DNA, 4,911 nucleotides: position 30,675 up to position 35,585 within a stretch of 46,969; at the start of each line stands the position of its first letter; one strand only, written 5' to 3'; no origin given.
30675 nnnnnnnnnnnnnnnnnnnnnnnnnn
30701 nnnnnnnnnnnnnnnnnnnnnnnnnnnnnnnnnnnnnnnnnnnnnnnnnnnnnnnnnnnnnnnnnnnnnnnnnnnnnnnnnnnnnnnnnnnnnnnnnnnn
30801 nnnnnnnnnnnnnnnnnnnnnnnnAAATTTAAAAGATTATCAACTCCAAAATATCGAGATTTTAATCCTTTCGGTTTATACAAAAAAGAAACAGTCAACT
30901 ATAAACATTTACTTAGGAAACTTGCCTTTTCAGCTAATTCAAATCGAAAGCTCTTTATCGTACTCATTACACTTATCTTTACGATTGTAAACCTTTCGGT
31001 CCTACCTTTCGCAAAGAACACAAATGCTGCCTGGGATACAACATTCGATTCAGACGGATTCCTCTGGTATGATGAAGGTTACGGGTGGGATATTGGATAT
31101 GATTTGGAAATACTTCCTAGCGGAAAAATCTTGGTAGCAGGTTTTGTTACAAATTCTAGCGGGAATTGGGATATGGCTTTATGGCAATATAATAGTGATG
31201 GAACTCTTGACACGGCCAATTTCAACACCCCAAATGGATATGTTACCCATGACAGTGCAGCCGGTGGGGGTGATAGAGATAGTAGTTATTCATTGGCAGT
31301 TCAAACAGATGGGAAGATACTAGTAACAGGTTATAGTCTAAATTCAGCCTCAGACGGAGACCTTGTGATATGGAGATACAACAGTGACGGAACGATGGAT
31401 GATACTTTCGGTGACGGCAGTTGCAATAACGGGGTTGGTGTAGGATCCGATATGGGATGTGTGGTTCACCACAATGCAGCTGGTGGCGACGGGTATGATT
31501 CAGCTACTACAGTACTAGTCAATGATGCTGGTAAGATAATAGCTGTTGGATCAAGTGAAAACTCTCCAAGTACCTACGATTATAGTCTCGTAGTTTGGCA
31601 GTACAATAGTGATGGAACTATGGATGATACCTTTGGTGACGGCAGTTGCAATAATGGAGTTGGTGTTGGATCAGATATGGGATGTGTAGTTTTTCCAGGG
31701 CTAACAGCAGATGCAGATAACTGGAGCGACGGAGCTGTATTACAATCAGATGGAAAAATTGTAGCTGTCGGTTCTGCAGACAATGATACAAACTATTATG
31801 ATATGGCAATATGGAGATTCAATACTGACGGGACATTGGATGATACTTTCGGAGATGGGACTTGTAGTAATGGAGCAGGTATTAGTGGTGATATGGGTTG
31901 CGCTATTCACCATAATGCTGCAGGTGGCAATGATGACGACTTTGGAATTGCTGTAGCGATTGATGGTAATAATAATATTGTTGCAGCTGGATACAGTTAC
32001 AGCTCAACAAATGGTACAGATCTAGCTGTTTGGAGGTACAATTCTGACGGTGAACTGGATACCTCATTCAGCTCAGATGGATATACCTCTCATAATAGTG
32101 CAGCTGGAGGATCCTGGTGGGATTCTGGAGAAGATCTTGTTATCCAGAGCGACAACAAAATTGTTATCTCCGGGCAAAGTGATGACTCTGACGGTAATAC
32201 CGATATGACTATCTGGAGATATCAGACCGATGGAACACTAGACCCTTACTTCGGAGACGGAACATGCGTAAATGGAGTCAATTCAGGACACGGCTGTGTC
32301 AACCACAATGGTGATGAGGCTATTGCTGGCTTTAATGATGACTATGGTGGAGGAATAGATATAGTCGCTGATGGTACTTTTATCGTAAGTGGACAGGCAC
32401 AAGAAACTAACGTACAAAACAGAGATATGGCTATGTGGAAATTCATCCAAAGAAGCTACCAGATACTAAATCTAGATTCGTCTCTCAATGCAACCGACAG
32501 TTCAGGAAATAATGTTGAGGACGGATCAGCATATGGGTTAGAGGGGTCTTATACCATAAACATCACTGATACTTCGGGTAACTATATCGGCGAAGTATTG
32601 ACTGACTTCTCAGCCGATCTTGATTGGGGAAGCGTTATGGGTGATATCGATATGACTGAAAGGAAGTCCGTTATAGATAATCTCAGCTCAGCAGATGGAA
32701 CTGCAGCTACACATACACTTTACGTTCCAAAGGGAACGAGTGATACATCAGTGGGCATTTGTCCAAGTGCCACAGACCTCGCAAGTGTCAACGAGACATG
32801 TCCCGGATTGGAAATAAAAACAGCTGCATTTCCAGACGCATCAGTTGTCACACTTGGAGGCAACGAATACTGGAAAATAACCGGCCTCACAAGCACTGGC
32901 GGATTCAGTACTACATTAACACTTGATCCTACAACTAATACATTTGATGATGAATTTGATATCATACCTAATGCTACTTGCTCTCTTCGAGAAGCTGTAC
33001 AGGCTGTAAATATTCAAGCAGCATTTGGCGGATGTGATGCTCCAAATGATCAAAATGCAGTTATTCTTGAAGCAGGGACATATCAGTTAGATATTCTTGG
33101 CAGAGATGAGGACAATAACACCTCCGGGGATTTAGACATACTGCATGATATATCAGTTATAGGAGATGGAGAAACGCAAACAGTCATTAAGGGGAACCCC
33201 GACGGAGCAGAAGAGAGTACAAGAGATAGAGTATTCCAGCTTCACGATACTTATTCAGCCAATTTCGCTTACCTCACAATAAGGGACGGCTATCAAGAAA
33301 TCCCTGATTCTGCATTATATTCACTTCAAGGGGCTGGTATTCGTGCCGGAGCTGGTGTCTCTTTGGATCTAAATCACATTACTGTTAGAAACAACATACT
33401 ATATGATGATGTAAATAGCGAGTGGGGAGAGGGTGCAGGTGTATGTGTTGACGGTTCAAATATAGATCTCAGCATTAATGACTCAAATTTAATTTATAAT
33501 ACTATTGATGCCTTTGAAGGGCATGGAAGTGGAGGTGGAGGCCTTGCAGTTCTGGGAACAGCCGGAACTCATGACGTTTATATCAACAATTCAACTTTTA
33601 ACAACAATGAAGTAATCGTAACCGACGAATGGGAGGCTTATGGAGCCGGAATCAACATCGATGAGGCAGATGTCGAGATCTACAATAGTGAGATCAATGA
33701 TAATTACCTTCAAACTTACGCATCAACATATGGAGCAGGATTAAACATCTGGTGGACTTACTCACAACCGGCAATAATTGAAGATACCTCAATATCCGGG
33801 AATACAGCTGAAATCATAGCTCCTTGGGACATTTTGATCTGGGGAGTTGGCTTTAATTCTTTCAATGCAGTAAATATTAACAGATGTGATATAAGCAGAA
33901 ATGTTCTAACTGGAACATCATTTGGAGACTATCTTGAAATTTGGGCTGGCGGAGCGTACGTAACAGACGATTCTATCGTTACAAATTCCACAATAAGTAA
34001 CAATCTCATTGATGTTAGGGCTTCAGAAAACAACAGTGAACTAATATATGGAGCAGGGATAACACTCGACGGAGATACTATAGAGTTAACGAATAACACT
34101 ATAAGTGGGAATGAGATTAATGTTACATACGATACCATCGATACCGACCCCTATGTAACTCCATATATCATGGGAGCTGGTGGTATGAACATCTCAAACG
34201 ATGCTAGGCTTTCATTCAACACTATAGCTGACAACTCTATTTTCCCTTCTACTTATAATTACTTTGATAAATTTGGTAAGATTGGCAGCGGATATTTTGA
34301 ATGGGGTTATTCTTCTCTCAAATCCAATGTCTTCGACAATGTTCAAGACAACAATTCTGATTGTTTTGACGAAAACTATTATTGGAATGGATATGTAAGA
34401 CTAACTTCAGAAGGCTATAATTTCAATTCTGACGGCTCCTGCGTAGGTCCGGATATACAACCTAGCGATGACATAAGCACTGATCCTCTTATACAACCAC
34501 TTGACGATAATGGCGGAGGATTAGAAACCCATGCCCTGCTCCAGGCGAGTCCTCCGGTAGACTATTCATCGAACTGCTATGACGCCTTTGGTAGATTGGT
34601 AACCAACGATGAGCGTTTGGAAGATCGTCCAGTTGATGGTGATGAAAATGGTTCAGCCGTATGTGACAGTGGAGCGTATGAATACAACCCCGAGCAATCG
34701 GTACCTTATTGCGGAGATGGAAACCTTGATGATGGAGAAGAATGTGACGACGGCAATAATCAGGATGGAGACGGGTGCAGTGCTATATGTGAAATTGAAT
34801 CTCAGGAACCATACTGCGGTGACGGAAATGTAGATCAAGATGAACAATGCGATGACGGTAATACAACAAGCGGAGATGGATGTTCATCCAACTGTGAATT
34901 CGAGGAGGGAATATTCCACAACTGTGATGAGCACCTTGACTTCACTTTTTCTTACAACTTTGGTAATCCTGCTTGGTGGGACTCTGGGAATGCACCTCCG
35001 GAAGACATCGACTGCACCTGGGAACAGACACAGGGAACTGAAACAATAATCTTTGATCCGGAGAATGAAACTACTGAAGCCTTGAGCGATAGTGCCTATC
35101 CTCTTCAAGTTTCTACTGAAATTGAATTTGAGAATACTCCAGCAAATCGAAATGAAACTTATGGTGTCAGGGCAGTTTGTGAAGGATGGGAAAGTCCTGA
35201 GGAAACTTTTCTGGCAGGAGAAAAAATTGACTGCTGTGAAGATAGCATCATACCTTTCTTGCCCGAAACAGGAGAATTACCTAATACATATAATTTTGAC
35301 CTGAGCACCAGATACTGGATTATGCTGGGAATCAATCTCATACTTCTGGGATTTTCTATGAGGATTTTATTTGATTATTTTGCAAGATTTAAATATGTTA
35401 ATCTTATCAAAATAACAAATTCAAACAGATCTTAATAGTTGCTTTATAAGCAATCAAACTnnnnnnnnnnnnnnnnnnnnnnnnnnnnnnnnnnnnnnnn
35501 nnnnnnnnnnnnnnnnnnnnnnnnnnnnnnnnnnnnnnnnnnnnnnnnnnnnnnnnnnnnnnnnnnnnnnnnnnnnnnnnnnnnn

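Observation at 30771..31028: Internal TM hairpin that mimics a stop-transfer anchor followed by a second signal peptide: two precursors fused in frame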

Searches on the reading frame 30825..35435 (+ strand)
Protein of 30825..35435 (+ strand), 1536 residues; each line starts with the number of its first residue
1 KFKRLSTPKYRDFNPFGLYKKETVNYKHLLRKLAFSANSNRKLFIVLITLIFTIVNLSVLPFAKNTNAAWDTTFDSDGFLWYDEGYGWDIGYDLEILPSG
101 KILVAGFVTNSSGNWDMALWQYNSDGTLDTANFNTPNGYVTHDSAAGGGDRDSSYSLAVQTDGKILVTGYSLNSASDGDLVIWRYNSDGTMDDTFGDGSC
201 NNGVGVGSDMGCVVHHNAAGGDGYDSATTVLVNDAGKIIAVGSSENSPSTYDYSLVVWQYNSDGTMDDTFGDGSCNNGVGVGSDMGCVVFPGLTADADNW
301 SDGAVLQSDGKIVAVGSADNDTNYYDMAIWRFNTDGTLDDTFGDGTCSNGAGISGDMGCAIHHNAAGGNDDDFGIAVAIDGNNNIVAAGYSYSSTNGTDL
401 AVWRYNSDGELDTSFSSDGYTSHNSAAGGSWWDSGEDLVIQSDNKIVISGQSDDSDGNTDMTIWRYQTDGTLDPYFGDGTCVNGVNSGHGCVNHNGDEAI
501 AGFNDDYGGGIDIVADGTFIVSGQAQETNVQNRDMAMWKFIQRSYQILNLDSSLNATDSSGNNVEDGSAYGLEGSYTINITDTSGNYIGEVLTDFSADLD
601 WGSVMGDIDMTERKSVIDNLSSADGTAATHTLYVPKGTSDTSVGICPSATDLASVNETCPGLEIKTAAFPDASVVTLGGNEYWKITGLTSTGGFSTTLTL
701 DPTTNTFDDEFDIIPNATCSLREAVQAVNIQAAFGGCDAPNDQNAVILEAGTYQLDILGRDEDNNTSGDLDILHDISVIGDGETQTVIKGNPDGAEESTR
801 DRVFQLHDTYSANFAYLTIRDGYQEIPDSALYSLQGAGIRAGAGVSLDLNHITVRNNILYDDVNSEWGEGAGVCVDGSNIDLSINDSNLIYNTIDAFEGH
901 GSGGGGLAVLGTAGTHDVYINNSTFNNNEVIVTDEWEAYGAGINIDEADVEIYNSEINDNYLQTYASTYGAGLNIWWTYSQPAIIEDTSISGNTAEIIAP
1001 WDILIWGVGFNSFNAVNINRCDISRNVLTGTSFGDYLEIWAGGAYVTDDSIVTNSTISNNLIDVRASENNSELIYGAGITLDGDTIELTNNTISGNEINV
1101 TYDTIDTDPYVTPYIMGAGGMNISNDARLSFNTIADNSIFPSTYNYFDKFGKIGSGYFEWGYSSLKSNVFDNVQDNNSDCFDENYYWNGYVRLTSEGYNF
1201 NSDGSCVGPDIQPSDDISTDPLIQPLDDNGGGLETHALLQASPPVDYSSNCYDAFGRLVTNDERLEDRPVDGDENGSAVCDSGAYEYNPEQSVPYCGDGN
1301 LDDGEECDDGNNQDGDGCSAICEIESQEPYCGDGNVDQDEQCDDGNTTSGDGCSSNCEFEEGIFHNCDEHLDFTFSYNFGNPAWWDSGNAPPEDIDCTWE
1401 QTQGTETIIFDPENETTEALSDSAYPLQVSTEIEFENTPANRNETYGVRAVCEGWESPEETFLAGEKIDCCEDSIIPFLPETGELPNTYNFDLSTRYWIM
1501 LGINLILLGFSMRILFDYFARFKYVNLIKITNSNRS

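Call 14: find_homologous_proteins(query=window:30825-35435:+, max_evalue=0.00001)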
Query window:30825-35435:+ (1536 aa): 4666 proteins with E <= 0.00001 among 8000 candidates; the best 120 are listed.
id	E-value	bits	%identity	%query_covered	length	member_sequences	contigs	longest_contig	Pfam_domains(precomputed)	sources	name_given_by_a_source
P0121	0.0e+0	1756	54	100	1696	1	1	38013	PF17164.11,PF13948.12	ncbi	ncbi:MAG: choice-of-anchor Q domain-containing protein [Patescibacteria group bacterium]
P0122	1.2e-154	535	33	29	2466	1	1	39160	PF17164.11,PF17963.8,PF13205.13,PF17892.8,PF17803.8,PF00400.39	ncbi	-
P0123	1.7e-145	505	35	26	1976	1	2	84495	PF25172.2,PF17164.11,PF26374.1,PF23414.2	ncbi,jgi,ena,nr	ncbi:MAG TPA: hypothetical protein VED01_21325 [Burkholderiales bacterium]|nr:hypothetical protein [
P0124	2.5e-145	504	33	31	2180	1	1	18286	PF17164.11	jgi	-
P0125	6.0e-143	496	37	33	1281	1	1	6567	PF17164.11,PF08309.18,PF24253.2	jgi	jgi:uncharacterized delta-60 repeat protein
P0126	1.4e-139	485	34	33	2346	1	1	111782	PF01839.30,PF25172.2,PF17164.11,PF13205.13,PF20426.5,PF13517.13,PF14252.12,PF23414.2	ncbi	-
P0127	2.0e-132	461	34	26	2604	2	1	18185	PF17164.11,PF13205.13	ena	-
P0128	4.2e-131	457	37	32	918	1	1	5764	PF17164.11,PF01436.28,PF06739.18,PF24253.2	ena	-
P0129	1.2e-127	446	33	31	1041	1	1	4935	PF17164.11,PF02381.24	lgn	-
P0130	5.5e-119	417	31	32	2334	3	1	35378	PF08931.16,PF17164.11,PF13205.13,PF23381.2,PF12894.14,PF24796.2,PF14250.12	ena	-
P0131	3.7e-117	411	35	29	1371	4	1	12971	PF07250.18,PF17164.11,PF00400.39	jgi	jgi:uncharacterized delta-60 repeat protein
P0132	5.3e-117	410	35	31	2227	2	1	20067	PF17164.11,PF13205.13,PF00028.24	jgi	jgi:uncharacterized delta-60 repeat protein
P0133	5.1e-116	407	32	29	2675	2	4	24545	PF17164.11,PF12894.14,PF00400.39,PF26374.1,PF23414.2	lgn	-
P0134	6.0e-114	400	35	31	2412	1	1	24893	PF12733.14,PF16655.13,PF25059.2,PF17164.11,PF06739.18,PF00041.28,PF16656.12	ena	-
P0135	1.2e-112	396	36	31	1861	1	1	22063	PF18887.6,PF17164.11,PF06739.18,PF00082.28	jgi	jgi:uncharacterized delta-60 repeat protein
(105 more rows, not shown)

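Call 16: find_encoding_contigs(protein=P0121, flank=10000, max_places=4)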
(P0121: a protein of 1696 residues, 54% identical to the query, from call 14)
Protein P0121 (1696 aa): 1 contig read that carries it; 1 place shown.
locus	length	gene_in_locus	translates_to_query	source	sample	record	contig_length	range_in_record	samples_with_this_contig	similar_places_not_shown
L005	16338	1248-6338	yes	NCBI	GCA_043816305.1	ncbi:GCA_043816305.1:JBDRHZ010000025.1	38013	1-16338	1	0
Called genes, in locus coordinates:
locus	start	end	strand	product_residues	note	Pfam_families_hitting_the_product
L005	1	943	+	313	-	?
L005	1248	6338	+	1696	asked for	PF17164:DUF5122, PF13948:DUF4215 (weak)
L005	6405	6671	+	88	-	-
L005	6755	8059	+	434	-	PF13476:AAA_23 (weak), PF07724:AAA_2, PF00004:AAA, PF22667:Lon_lid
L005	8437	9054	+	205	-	PF09335:VTT_dom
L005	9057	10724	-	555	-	PF13948:DUF4215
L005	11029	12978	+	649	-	PF01411:tRNA-synt_2c, PF07973:tRNA_SAD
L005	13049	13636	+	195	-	PF00800:PDT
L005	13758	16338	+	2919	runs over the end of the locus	PF13517:FG-GAP_3 (faint), PF17164:DUF5122 (weak), PF24253:DUF7454 (faint), PF14312:FG-GAP_2 (faint), PF17164:DUF5122 (weak), PF01839:FG-GAP, PF17164:DUF5122, PF13948:DUF4215 (weak)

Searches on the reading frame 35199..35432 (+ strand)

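Call 47: search_protein_families(library=ncbifam, proteins=[window:35199-35432:+], max_evalue=1)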
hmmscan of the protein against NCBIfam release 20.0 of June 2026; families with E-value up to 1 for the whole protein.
window:35199-35432:+ (78 aa): 1 family
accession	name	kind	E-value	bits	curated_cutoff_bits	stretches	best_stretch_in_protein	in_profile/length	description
NF033231.1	small_Blr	equivalog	0.21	11.1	40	1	40-56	9-25/40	division septum protein Blr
